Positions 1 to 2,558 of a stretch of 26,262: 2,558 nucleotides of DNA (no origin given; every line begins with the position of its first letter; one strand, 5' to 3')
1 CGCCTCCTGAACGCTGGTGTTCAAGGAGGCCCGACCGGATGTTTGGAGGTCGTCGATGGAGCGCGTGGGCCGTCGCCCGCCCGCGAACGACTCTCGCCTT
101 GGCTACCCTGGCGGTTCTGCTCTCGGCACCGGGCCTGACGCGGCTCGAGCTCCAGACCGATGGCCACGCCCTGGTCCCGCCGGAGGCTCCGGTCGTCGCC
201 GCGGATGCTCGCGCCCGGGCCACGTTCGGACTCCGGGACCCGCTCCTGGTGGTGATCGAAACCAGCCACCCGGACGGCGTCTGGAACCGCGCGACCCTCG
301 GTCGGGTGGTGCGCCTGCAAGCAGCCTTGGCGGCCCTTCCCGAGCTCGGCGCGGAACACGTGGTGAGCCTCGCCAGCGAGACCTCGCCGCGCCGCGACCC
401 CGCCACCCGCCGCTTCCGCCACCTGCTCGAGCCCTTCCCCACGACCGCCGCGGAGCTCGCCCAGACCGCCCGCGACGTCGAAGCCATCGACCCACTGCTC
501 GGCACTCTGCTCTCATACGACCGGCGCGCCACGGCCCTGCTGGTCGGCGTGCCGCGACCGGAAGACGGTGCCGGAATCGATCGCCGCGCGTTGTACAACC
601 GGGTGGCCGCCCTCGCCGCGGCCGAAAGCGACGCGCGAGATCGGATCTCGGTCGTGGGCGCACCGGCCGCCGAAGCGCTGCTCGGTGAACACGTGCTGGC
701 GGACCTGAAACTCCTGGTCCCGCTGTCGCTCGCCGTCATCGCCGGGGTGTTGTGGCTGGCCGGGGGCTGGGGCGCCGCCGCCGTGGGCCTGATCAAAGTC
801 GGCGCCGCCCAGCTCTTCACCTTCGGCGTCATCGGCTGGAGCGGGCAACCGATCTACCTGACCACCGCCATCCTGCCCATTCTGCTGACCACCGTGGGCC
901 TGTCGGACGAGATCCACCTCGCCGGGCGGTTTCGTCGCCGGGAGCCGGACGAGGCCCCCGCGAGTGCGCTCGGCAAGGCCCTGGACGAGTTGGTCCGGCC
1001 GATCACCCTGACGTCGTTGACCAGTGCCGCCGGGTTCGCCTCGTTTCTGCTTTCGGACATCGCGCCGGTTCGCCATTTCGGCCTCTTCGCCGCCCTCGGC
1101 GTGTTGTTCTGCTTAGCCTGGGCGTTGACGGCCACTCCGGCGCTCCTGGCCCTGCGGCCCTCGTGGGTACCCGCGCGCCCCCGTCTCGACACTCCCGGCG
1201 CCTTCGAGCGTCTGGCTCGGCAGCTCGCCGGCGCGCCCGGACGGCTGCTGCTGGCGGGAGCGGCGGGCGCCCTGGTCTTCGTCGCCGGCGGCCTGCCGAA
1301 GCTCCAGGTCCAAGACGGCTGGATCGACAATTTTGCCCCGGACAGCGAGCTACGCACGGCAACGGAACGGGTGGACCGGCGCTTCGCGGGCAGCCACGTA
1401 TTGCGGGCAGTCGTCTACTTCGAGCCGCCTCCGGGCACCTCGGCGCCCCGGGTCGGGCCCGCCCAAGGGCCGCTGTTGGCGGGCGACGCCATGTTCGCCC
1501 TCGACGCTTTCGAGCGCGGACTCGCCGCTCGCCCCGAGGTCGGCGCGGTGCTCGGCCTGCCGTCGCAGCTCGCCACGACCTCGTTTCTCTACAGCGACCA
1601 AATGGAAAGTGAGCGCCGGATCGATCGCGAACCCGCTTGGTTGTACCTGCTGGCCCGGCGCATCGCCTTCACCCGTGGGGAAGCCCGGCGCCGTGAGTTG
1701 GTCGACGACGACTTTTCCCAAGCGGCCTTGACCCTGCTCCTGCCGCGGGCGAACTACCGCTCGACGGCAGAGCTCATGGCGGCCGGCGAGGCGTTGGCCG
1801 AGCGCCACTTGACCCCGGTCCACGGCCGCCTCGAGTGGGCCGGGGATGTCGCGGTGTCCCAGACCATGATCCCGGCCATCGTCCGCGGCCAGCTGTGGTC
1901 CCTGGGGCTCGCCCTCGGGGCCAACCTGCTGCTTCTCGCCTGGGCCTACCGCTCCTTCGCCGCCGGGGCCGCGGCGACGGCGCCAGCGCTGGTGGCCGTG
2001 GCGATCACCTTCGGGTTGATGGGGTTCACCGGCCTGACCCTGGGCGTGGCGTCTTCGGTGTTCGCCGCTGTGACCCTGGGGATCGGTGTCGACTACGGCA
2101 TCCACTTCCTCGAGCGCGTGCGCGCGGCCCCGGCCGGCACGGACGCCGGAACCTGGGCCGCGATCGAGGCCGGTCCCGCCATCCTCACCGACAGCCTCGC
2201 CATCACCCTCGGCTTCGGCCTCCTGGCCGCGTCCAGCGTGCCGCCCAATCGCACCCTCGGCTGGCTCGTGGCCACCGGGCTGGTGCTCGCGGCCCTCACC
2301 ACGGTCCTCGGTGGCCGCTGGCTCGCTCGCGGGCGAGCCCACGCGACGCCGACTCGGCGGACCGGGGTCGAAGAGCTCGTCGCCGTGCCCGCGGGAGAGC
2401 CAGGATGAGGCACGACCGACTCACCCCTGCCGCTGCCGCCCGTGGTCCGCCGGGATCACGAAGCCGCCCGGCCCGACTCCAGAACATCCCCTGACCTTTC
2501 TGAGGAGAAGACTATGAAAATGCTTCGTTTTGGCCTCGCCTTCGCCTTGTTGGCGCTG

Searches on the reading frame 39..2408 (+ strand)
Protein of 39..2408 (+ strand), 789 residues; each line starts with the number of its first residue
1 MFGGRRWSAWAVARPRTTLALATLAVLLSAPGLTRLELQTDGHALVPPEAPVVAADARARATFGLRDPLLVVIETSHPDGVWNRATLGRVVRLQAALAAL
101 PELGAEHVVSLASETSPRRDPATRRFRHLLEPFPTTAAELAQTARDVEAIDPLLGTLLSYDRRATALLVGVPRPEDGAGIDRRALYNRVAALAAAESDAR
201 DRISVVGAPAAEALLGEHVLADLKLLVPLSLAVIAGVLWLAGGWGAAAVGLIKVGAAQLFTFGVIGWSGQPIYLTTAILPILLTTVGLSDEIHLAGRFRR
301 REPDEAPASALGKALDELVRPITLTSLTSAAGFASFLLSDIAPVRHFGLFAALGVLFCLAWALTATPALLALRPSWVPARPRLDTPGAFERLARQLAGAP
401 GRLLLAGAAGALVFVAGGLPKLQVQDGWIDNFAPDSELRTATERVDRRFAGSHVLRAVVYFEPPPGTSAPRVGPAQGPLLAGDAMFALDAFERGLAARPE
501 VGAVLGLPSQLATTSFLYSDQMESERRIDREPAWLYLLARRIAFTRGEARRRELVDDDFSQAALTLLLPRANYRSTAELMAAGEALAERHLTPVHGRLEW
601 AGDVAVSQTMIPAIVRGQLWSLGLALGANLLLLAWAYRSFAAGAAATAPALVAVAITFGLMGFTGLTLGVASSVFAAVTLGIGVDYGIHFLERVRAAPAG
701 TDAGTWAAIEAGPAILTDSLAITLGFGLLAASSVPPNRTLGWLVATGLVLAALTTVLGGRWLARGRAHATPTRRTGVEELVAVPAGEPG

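Call 60: search_protein_families(library=pfam, proteins=[window:39-2408:+], max_evalue=0.001)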
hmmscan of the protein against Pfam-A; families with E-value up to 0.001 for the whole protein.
window:39-2408:+ (789 aa): 3 families
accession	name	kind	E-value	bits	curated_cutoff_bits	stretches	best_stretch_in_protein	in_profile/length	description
PF03176.21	MMPL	-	7.5e-22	78.1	20.5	2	136-400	53-330/333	MMPL family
PF02460.24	Patched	-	1.4e-13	51.4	23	1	246-371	30-155/156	Patched SSD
PF12349.14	Sterol-sensing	-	4.7e-13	49.7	22.3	1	244-372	6-135/153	Sterol-sensing domain of SREBP cleavage-activation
